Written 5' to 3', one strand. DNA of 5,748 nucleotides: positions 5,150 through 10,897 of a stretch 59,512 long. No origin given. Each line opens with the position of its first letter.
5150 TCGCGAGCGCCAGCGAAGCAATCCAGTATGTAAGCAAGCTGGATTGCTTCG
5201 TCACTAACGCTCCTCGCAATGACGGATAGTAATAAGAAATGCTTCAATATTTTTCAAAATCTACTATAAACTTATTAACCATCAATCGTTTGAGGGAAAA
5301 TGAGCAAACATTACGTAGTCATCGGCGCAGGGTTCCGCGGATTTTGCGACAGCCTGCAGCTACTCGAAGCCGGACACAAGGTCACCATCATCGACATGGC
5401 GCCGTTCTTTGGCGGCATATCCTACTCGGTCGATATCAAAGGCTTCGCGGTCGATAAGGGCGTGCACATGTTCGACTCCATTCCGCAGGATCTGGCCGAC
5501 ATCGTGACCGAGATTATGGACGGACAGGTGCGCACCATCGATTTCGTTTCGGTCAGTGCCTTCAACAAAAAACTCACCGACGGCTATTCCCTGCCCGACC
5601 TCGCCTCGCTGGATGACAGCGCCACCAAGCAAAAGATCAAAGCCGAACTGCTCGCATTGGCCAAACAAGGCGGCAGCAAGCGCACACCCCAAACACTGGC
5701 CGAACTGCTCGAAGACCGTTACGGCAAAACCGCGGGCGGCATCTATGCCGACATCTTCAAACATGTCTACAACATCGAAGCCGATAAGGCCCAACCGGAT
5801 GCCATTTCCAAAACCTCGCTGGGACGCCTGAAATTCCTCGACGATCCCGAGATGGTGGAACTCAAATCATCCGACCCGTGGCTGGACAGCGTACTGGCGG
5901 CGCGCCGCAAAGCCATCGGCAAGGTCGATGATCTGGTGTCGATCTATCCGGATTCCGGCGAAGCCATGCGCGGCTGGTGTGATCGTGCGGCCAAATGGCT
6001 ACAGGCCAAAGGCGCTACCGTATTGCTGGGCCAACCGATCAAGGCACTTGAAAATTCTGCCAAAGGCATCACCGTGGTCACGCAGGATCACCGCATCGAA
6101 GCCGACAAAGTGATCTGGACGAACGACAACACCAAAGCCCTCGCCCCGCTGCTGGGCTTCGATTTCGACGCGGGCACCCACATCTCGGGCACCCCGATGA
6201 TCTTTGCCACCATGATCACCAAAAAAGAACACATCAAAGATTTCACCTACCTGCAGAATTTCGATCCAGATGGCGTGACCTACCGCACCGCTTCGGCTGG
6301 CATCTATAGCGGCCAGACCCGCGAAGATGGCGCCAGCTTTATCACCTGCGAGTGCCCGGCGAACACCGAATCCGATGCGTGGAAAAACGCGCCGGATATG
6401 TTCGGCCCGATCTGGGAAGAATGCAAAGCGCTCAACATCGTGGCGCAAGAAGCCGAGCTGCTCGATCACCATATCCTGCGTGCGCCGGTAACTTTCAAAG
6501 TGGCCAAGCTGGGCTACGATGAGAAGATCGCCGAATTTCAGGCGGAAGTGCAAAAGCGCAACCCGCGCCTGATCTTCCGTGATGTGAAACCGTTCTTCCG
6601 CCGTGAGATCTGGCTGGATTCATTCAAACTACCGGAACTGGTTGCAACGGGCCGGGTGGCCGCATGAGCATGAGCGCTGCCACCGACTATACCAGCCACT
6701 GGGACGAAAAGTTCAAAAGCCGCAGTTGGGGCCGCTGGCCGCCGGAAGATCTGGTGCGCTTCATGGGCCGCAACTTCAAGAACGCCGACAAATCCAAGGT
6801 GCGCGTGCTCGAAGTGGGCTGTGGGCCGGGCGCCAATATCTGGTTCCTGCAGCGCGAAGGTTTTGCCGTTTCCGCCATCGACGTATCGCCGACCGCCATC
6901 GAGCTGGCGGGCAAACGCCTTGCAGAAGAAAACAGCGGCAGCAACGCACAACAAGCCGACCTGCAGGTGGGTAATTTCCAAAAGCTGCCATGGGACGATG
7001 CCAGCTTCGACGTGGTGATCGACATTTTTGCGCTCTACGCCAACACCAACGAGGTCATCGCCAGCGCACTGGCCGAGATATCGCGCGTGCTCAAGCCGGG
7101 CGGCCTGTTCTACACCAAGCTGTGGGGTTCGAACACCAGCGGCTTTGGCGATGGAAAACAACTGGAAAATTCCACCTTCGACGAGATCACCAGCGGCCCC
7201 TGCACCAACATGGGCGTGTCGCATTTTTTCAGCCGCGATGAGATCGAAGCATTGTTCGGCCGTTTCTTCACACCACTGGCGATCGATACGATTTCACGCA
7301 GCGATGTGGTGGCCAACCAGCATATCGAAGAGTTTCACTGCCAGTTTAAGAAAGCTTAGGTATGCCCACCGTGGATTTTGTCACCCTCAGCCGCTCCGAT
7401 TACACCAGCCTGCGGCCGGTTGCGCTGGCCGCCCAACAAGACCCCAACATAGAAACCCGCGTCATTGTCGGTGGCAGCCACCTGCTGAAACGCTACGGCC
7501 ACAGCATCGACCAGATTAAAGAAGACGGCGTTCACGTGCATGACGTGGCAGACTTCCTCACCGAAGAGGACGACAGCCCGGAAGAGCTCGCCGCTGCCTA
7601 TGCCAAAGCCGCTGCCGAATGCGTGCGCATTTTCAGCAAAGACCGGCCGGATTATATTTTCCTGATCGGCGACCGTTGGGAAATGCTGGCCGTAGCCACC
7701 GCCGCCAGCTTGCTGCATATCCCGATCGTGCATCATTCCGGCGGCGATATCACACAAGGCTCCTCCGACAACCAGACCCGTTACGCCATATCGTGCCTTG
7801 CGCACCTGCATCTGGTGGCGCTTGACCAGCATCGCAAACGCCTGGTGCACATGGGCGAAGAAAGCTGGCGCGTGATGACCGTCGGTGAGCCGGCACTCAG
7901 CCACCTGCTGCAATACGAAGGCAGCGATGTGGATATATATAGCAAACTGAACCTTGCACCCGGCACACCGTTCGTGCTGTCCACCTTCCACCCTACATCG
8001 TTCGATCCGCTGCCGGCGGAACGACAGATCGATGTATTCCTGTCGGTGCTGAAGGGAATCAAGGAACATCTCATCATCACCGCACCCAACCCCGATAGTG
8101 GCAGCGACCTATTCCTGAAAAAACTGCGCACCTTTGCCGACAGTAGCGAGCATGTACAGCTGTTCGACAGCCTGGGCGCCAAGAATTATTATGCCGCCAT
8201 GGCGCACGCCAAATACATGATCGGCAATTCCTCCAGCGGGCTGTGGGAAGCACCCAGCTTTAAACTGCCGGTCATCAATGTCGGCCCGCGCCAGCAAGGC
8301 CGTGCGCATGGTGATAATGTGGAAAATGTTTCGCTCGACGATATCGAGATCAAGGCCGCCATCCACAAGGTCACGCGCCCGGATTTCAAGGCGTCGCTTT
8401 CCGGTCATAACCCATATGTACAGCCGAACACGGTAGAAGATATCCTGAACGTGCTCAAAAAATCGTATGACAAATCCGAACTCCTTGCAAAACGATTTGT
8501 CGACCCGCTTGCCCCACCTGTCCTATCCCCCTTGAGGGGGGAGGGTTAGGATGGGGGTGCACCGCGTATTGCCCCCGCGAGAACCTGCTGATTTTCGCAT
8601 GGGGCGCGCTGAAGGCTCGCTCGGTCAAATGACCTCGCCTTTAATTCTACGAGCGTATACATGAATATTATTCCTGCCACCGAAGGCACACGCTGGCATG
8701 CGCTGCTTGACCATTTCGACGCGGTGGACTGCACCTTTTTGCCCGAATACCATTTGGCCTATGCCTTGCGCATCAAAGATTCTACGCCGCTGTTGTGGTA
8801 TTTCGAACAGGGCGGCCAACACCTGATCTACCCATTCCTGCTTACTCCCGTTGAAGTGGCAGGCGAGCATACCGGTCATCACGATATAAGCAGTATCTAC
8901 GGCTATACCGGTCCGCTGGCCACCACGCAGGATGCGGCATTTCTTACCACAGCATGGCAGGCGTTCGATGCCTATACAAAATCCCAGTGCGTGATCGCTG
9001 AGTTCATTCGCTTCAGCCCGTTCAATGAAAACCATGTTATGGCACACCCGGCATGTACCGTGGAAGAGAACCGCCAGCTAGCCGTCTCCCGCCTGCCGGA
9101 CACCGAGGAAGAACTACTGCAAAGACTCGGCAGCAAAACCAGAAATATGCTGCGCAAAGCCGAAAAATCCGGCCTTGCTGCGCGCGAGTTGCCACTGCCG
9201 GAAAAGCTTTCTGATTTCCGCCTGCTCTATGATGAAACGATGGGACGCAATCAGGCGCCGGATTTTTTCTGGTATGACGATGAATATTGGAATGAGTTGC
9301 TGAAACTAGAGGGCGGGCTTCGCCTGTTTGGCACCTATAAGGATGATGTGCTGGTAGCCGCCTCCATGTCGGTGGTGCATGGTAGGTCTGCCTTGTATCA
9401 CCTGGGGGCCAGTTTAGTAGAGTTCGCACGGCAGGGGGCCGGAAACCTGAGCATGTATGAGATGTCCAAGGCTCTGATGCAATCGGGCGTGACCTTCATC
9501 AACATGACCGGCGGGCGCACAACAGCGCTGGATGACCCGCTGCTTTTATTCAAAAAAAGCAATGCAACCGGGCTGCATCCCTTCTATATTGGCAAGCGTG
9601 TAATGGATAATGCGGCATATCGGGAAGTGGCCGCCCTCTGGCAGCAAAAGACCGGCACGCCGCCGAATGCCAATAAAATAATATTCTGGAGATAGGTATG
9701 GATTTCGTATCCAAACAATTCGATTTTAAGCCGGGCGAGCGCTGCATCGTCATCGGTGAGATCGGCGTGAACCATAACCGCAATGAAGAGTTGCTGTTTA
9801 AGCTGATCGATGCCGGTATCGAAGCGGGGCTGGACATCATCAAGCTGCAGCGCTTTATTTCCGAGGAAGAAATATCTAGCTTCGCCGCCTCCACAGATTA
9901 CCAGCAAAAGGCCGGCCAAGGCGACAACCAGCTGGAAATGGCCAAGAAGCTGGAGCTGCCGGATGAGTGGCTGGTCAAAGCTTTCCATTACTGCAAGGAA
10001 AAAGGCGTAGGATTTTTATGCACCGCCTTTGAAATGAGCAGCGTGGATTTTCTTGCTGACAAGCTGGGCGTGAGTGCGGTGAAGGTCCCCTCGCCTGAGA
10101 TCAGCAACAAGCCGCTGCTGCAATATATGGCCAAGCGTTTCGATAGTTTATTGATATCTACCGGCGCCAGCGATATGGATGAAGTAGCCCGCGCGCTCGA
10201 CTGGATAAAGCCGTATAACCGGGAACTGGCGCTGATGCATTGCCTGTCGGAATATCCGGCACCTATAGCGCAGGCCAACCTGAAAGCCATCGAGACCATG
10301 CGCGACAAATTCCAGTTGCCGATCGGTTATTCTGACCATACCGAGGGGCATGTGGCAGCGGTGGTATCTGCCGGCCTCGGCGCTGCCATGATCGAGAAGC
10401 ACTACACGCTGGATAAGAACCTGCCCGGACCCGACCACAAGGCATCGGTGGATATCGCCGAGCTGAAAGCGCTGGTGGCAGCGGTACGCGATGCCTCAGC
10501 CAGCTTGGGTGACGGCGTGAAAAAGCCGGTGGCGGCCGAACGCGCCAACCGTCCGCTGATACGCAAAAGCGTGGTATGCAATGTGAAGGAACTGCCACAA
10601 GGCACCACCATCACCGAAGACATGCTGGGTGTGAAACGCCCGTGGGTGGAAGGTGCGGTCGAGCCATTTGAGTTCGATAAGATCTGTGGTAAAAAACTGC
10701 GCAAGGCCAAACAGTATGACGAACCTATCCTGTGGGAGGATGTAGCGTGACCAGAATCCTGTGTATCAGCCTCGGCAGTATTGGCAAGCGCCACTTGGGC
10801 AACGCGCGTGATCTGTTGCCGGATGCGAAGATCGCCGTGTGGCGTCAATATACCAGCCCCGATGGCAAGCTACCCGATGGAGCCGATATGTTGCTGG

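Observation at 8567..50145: A 73-bp palindromic repeat family (R1) with 5 to 6 copies in 59 kb, behaving like Rickettsia palindromic elements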

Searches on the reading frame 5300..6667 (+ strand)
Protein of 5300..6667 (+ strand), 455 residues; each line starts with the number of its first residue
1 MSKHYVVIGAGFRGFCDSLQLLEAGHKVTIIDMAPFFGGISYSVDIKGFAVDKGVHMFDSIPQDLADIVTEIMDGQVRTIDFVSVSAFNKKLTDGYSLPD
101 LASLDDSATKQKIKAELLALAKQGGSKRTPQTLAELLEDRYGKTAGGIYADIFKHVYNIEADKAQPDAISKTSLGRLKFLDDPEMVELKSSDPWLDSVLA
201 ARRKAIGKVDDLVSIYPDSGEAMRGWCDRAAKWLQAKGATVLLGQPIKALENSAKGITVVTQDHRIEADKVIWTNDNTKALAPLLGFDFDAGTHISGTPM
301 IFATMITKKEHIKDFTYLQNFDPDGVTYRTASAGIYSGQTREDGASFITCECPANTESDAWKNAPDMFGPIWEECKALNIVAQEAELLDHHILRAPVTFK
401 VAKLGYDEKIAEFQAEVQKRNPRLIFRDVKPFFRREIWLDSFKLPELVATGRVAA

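Call 89: find_encoding_contigs(protein=window:5300-6667:+, flank=10000, max_places=2)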
Protein window:5300-6667:+ (455 aa): no gene with exactly this product is on record in the collection.

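Call 91: search_protein_families(library=pfam, proteins=[window:5300-6664:+], max_evalue=0.00001)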
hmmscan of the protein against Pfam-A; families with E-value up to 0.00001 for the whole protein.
window:5300-6664:+ (455 aa): 3 families
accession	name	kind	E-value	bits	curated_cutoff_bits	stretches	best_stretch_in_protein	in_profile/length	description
PF01266.30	DAO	-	9.7e-09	35.6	27.9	0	214-368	138-297/353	FAD dependent oxidoreductase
PF13450.12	NAD_binding_8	-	1.6e-08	35.1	21.9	1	7-66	1-62/68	NAD(P)-binding Rossmann-like domain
PF01593.30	Amino_oxidase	-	1.6e-08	34.7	19.8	1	20-274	9-253/443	Flavin containing amine oxidoreductase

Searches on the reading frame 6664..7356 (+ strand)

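Call 91: search_protein_families(library=pfam, proteins=[window:6664-7356:+], max_evalue=0.00001)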
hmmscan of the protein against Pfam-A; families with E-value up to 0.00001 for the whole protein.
window:6664-7356:+ (231 aa): 8 families
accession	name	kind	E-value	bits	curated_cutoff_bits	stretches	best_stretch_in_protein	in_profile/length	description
PF13649.12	Methyltransf_25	-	9.1e-21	74.8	27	1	48-147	1-97/97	Methyltransferase domain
PF08241.18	Methyltransf_11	-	2.6e-19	70.1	21.2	1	49-150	1-94/95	Methyltransferase domain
PF13847.12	Methyltransf_31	-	3.1e-16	59.8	27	1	43-151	2-109/145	Methyltransferase domain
PF08242.18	Methyltransf_12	-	1.4e-14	55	30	1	49-149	1-98/98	Methyltransferase domain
PF13489.12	Methyltransf_23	-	7.7e-13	48.9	27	1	34-200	13-156/164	Methyltransferase domain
PF01209.24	Ubie_methyltran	-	2.3e-09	37.4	20.1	1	41-150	44-150/233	ubiE/COQ5 methyltransferase family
PF05148.21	Methyltransf_8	-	2.8e-07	31.1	27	0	97-151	105-156/219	Hypothetical methyltransferase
PF05724.17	TPMT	-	4.4e-07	30.2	26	1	12-159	5-162/218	Thiopurine S-methyltransferase (TPMT)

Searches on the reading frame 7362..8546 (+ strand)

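Call 91: search_protein_families(library=pfam, proteins=[window:7362-8546:+], max_evalue=0.00001)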
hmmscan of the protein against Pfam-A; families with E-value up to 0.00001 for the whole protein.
window:7362-8546:+ (395 aa): 1 family
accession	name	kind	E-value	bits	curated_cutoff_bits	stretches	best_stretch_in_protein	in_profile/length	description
PF02350.25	Epimerase_2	-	4.6e-69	233.4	30.6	1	24-366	3-347/347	UDP-N-acetylglucosamine 2-epimerase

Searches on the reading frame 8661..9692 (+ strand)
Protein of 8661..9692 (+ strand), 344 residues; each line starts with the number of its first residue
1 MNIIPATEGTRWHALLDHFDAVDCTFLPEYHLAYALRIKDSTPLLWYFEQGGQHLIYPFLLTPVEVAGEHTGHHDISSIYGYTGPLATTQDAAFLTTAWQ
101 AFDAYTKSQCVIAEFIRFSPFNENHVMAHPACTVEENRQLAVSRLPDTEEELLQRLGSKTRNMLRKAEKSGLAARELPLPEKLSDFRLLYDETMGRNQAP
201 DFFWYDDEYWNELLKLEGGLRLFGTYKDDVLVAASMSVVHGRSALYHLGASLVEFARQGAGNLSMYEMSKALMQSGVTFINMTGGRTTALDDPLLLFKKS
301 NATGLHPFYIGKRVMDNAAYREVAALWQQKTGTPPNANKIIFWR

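Call 91: search_protein_families(library=pfam, proteins=[window:8661-9692:+], max_evalue=0.00001)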
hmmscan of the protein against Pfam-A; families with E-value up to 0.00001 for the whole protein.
window:8661-9692:+ (344 aa): 2 families
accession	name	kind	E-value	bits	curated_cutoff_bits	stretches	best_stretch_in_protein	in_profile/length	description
PF13480.13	Acetyltransf_6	-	2.4e-13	50.9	22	1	158-286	1-138/143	Acetyltransferase (GNAT) domain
PF02388.22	FemAB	-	1.2e-10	41.3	24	0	137-214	150-224/406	FemAB family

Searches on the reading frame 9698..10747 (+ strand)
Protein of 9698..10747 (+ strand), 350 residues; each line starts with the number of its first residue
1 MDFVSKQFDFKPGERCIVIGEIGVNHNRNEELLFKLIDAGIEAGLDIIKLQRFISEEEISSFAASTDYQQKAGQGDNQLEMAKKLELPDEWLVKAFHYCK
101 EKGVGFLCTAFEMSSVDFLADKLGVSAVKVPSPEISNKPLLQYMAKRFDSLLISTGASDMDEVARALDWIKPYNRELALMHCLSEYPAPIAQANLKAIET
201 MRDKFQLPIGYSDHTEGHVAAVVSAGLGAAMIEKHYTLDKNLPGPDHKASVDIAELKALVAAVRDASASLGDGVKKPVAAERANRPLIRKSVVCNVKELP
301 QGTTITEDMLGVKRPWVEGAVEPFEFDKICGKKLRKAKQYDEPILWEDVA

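Call 92: search_protein_families(library=pfam, proteins=[window:9698-10747:+], max_evalue=0.00001)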
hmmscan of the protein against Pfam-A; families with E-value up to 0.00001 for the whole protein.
window:9698-10747:+ (350 aa): 1 family
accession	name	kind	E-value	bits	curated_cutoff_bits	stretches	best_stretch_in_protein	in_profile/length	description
PF03102.20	NeuB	-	9.8e-83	277.7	22.1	1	36-275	1-241/241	NeuB family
